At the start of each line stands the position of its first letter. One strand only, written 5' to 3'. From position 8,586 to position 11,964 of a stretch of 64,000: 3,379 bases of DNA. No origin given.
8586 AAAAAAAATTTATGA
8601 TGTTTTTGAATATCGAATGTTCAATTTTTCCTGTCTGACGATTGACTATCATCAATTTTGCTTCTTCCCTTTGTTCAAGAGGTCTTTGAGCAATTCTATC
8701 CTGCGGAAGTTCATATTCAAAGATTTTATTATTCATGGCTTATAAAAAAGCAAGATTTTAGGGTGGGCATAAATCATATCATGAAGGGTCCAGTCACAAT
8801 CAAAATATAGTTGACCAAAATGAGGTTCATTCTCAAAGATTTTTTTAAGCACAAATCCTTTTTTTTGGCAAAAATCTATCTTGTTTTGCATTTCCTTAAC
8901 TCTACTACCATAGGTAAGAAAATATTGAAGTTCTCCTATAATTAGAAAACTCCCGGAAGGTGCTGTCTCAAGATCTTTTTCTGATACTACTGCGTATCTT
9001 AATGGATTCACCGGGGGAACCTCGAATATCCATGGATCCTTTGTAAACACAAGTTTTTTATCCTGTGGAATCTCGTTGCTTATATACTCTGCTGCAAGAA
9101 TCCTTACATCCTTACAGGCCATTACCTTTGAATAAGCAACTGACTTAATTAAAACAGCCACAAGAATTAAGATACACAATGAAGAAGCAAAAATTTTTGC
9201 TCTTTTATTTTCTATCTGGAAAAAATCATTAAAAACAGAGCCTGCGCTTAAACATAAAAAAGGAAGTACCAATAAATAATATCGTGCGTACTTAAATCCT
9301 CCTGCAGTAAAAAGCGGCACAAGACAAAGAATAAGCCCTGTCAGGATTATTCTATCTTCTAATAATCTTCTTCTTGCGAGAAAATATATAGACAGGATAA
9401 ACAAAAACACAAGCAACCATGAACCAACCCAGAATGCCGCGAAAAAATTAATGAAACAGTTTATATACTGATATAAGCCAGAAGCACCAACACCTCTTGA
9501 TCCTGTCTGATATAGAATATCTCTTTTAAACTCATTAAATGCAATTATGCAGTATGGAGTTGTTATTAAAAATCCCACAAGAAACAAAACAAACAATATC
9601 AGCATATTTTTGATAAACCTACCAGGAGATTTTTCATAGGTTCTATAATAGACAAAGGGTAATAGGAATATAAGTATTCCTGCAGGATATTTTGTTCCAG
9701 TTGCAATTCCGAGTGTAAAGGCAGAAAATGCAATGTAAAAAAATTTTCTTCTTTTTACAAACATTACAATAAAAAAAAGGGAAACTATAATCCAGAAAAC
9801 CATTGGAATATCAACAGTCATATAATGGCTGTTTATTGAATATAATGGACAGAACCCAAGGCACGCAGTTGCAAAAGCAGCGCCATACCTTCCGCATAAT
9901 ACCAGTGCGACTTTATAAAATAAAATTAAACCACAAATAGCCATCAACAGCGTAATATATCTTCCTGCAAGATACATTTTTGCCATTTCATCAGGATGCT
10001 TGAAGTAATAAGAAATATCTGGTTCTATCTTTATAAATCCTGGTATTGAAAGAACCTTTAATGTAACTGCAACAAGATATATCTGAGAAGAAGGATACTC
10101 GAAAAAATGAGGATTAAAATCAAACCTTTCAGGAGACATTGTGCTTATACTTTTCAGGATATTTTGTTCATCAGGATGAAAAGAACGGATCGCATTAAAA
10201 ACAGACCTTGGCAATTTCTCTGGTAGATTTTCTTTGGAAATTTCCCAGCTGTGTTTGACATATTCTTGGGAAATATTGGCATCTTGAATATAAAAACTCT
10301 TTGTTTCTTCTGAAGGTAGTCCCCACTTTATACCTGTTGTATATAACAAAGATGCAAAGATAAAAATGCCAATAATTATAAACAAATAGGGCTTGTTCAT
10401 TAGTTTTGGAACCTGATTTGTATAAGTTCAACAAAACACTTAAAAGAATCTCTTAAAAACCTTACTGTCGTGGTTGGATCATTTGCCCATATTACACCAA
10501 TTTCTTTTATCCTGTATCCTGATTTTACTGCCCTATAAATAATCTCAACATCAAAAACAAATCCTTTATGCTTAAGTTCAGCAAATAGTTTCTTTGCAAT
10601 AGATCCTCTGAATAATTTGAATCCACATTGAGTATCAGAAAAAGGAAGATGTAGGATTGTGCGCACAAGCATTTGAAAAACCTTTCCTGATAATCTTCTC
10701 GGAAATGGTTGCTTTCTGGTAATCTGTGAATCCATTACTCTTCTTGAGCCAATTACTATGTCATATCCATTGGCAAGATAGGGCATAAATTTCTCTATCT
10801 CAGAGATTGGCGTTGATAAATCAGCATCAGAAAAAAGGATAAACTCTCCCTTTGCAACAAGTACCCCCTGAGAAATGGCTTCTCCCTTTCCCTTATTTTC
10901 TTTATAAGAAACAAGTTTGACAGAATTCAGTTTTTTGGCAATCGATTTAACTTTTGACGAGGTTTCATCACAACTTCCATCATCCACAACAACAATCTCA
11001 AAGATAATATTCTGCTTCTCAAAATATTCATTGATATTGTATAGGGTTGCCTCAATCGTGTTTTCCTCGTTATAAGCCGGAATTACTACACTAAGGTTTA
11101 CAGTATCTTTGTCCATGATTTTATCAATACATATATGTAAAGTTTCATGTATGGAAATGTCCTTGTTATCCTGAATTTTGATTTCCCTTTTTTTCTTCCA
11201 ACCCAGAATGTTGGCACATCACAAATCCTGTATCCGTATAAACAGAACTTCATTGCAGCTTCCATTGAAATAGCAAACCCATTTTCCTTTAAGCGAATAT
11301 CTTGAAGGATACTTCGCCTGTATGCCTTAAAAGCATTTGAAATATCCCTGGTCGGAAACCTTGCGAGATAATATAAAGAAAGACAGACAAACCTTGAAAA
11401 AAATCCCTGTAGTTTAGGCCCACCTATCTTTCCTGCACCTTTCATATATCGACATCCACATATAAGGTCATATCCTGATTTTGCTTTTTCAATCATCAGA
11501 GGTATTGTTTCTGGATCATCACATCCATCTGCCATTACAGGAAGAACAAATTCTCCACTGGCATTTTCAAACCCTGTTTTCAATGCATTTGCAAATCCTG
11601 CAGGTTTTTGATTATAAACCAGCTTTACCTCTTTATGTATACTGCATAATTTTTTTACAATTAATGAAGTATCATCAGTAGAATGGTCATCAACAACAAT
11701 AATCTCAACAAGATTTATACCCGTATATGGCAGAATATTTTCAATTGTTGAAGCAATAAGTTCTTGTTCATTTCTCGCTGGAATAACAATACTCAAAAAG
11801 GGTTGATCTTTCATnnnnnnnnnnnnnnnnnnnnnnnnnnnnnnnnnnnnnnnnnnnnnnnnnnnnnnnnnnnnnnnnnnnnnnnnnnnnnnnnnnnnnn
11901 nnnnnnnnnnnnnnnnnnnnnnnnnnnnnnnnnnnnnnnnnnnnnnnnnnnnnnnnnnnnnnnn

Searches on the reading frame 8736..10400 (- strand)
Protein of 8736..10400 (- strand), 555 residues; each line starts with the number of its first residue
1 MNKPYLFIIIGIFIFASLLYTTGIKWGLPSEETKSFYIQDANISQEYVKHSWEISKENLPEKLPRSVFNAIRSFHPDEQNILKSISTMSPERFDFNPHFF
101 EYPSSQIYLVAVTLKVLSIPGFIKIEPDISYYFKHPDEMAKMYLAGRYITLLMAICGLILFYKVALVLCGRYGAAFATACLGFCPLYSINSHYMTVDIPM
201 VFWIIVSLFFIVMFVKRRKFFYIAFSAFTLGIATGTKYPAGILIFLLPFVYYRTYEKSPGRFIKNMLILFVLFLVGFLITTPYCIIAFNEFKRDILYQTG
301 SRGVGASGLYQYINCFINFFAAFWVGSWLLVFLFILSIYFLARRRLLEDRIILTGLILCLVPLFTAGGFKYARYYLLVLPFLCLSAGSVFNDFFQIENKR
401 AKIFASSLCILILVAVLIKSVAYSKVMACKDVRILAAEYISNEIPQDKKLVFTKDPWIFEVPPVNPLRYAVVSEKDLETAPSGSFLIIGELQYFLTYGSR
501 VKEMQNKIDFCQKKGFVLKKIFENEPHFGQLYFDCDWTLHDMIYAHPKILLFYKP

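Call 5: search_protein_families(library=pfam, proteins=[window:8736-10400:-], max_evalue=0.001)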
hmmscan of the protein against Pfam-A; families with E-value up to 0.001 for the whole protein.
window:8736-10400:- (555 aa): 2 families
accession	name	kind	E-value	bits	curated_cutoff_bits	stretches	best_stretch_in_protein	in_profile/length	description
PF13231.12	PMT_2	-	4.3e-10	40.5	26.1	1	145-283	23-157/160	Dolichyl-phosphate-mannose-protein mannosyltransferase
PF02366.24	PMT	-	3.9e-05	23.8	22.7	1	128-253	63-199/245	Dolichyl-phosphate-mannose-protein mannosyltransferase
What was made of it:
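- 8733..10400 (-): GT-C555, a large GT-C paralogue and the last glycosylation gene. Its stop overlaps the queA start. Pfam PMT_2 E 4.3e-10 and PMT E 3.9e-5 (call 5).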

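Call 7: search_protein_families(library=ncbifam, proteins=[window:8736-10400:-], max_evalue=0.00001)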
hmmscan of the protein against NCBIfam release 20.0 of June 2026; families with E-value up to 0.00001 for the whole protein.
window:8736-10400:- (555 aa): 0 families

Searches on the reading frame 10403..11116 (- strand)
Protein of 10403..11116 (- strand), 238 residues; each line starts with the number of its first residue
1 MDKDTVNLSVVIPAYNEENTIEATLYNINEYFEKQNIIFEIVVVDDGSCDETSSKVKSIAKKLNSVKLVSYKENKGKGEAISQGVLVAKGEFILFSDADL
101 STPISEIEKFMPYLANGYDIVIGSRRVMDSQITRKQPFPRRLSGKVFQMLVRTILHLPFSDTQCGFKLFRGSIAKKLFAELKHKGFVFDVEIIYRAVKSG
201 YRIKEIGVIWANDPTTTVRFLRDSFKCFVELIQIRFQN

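Call 5: search_protein_families(library=pfam, proteins=[window:10403-11116:-], max_evalue=0.001)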
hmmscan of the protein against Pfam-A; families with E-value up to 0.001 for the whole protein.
window:10403-11116:- (238 aa): 3 families
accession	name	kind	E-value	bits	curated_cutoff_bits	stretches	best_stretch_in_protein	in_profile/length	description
PF00535.33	Glycos_transf_2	-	1.9e-30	106.5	23.3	1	9-178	1-168/168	Glycosyl transferase family 2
PF10111.15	Glyco_tranf_2_2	-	2.7e-11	43.9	27.3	1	9-109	1-101/276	Glycosyltransferase like family 2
PF13641.12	Glyco_tranf_2_3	-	6.8e-08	33.2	27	1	8-129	3-127/230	Glycosyltransferase like family 2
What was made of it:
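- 10400..11116 (-): GT2e, 238 aa, no TM helix, DAD motif. Pfam GT2, E 1.9e-30 (call 5).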

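Call 7: search_protein_families(library=ncbifam, proteins=[window:10403-11116:-], max_evalue=0.00001)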
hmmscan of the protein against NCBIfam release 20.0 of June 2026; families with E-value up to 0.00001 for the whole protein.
window:10403-11116:- (238 aa): 22 families
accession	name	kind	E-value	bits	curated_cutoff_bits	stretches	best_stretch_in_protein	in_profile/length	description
NF047588.1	GlcsyltransPgfSStrep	equivalog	8.5e-25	87.6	500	1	7-172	2-162/308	glycosyltransferase PgfS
NF010496.0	PRK13915.1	equivalog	8e-20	71.1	262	1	3-106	28-133/307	glucosyl-3-phosphoglycerate synthase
NF007986.1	PRK10714.1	equivalog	3e-19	69.2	529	1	7-180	7-175/316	undecaprenyl-phosphate 4-deoxy-4-formamido-L-arabinose transferase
TIGR04182.1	glyco_TIGR04182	equivalog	3.9e-19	69.2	325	1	8-233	2-216/293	S-layer glycoprotein N-glycosyltransferase AglJ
NF058614.1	PPMAGASynPpgS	equivalog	3.5e-18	65.8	370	1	10-206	4-192/226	polyprenyl-phospho-N-acetylgalactosaminyl synthase PpgS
TIGR03937.1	PgaC_IcaA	equivalog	1.1e-17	64.2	422.3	1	4-99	43-135/407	poly-beta-1,6-N-acetyl-D-glucosamine synthase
NF041875.1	EPS_EpsD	equivalog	1.7e-16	60.6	370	1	8-137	1-126/325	exopolysaccharide biosynthesis glycosyltransferase EpsD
NF041391.1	DPhHxTase_Halo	equivalog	1e-15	57.3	375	1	14-210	3-183/213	dolichyl-phosphate hexose transferase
NF007482.0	PRK10073.1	equivalog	1.3e-15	57.2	423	1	1-100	1-96/334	glycosyltransferase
NF047683.1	TeichurnBiosyTuaG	equivalog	2.6e-13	50.2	400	1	2-114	2-111/252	teichuronic acid biosynthesis protein TuaG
TIGR04283.1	glyco_like_mftF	equivalog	2.8e-13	50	182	1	8-108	1-91/221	TIGR04283 family arsenosugar biosynthesis glycosyltransferase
NF038302.1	EPS_HpsE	equivalog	1.4e-12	47.2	300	1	6-99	1-96/307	hormogonium polysaccharide biosynthesis glycosyltransferase HpsE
TIGR03965.1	mycofact_glyco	equivalog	3.2e-11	42.8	280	1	5-105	73-170/467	mycofactocin biosynthesis glycosyltransferase MftF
NF050050.1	ProtGlycPglI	equivalog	3.7e-10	39.7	500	1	7-128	3-122/306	GalNAc(5)-diNAcBac-PP-undecaprenol beta-1,3-glucosyltransferase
TIGR03469.1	HpnB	hypoth_equivalog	1.1e-08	34.6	379.25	1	8-109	46-155/386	hopene-associated glycosyltransferase HpnB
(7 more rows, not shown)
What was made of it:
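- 10400..11116 (-): NCBIfam hits PgfS, ArnC, AglJ and PpgS (call 7).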

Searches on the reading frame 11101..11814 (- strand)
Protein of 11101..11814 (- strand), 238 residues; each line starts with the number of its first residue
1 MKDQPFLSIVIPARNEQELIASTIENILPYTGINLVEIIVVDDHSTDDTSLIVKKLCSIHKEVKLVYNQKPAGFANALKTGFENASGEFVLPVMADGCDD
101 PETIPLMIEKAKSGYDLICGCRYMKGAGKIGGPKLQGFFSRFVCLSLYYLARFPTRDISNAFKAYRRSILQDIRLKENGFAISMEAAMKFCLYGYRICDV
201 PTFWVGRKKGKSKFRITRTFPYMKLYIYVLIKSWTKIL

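Call 5: search_protein_families(library=pfam, proteins=[window:11101-11814:-], max_evalue=0.001)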
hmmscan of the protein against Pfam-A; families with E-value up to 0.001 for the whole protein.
window:11101-11814:- (238 aa): 3 families
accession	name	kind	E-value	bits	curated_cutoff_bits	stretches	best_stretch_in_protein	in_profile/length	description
PF00535.33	Glycos_transf_2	-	1.5e-29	103.5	23.3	1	8-173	1-167/168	Glycosyl transferase family 2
PF13641.12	Glyco_tranf_2_3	-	2e-08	35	27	1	7-160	3-147/230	Glycosyltransferase like family 2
PF10111.15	Glyco_tranf_2_2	-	1.8e-06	28.1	27.3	1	8-97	1-92/276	Glycosyltransferase like family 2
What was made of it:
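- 11098..11814 (-): GT2d, 238 aa, no TM helix. It always sits directly downstream of SDR375. The DxD region reads ADGCDD. Pfam GT2, E 1.5e-29 (call 5).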

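Call 7: search_protein_families(library=ncbifam, proteins=[window:11101-11814:-], max_evalue=0.00001)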
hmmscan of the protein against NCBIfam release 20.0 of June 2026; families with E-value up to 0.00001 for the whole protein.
window:11101-11814:- (238 aa): 18 families
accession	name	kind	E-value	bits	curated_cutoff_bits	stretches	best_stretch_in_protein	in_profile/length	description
TIGR04182.1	glyco_TIGR04182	equivalog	1.6e-17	63.9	325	1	8-218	3-205/293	S-layer glycoprotein N-glycosyltransferase AglJ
TIGR03937.1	PgaC_IcaA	equivalog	5.5e-16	58.5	422.3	1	2-113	42-152/407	poly-beta-1,6-N-acetyl-D-glucosamine synthase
NF047588.1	GlcsyltransPgfSStrep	equivalog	6.8e-16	58.3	500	1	7-222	3-213/308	glycosyltransferase PgfS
NF041391.1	DPhHxTase_Halo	equivalog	3.8e-15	55.5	375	1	14-207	4-186/213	dolichyl-phosphate hexose transferase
NF007986.1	PRK10714.1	equivalog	5.8e-15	55.1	529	1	7-230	8-226/316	undecaprenyl-phosphate 4-deoxy-4-formamido-L-arabinose transferase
NF050050.1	ProtGlycPglI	equivalog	7.7e-15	55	500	1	5-180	2-175/306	GalNAc(5)-diNAcBac-PP-undecaprenol beta-1,3-glucosyltransferase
NF007482.0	PRK10073.1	equivalog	5.1e-12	45.4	423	1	1-112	2-111/334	glycosyltransferase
NF047683.1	TeichurnBiosyTuaG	equivalog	1.3e-11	44.7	400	1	2-103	3-103/252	teichuronic acid biosynthesis protein TuaG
TIGR03469.1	HpnB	hypoth_equivalog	3.1e-10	39.6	379.25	1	4-113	43-162/386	hopene-associated glycosyltransferase HpnB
TIGR03965.1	mycofact_glyco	equivalog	3.5e-10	39.4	280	1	5-90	74-158/467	mycofactocin biosynthesis glycosyltransferase MftF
TIGR03111.1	glyc2_xrt_Gpos1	hypoth_equivalog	4.2e-10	39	363.95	1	3-114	47-159/439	TIGR03111 family XrtG-associated glycosyltransferase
TIGR04283.1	glyco_like_mftF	equivalog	4.9e-10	39.4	182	1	7-98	1-84/221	TIGR04283 family arsenosugar biosynthesis glycosyltransferase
NF045692.1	OglycostaseCruG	equivalog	9.3e-10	38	600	1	7-119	43-161/386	2'-O-glycosyltransferase CruG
NF058614.1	PPMAGASynPpgS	equivalog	1.7e-09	37.4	370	1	9-201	4-193/226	polyprenyl-phospho-N-acetylgalactosaminyl synthase PpgS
NF041875.1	EPS_EpsD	equivalog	4.4e-09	36.2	370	1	7-94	1-87/325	exopolysaccharide biosynthesis glycosyltransferase EpsD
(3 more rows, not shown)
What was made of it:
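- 11098..11814 (-): NCBIfam hits AglJ, PgfS, ArnC and PglI (call 7).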

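Call 38: find_homologous_proteins(query=window:11101-11814:-, max_evalue=1e-10)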
Query window:11101-11814:- (238 aa): 238 proteins with E <= 1e-10 among 454 candidates; the best 120 are listed.
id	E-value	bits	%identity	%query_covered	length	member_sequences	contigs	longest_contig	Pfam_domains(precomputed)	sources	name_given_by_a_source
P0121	1.4e-156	537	99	100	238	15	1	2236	PF10111.15,PF13641.13,PF00535.33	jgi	-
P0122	4.2e-115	401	74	100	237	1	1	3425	PF13641.13,PF00535.33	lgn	-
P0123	1.3e-112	393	73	97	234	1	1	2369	PF10111.15,PF13641.13,PF00535.33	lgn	-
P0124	7.7e-109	381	70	100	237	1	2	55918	PF10111.15,PF13641.13,PF00535.33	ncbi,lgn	-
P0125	8.7e-102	358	64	98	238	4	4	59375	PF10111.15,PF13641.13,PF00535.33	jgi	-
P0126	4.2e-101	355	67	98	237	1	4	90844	PF10111.15,PF13641.13,PF00535.33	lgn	-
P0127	7.0e-101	355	64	99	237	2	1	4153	PF10111.15,PF13641.13,PF00535.33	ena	-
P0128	2.0e-100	353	68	97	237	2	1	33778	PF10111.15,PF13641.13,PF00535.33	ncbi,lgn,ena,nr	ncbi:MAG: glycosyltransferase family 2 protein [Candidatus Omnitrophica bacterium]|nr:glycosyltransf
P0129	4.4e-100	352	66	100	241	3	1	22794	PF10111.15,PF13641.13,PF00535.33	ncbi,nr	ncbi:MAG: glycosyltransferase family 2 protein [Candidatus Omnitrophica bacterium]|nr:glycosyltransf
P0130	9.6e-100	351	67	100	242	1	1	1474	PF10111.15,PF13641.13,PF00535.33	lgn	-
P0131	1.4e-99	350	65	99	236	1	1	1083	PF10111.15,PF13641.13,PF00535.33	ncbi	-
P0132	1.8e-98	347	65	100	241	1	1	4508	PF10111.15,PF13641.13,PF00535.33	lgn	-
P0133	1.3e-97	344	64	98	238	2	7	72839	PF10111.15,PF13641.13,PF00535.33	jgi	-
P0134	3.0e-97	343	66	96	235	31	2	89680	PF10111.15,PF13641.13,PF00535.33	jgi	jgi:dolichol-phosphate mannosyltransferase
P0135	3.8e-97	342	65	98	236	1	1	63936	PF10111.15,PF13641.13,PF00535.33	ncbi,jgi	-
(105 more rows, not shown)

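Call 40: find_related_loci(query=A2, collection=metagenome_contigs, flank=10000)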
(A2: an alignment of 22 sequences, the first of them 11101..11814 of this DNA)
Query A2 (238 aa) in metagenome_contigs; peptide patterns used: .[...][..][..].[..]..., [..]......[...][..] (x = any residue, [..] = any of these).
600 stretches matched a pattern (row limit reached: there are more); 513 encode a relative of the query (tblastn E <= 1e-3); the best 80 are kept; 80 distinct loci.
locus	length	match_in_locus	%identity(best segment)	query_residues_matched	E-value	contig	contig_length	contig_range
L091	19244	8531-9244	99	1-238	2e-160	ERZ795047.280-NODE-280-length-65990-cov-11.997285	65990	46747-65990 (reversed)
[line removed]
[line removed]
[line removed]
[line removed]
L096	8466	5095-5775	61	7-234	7e-90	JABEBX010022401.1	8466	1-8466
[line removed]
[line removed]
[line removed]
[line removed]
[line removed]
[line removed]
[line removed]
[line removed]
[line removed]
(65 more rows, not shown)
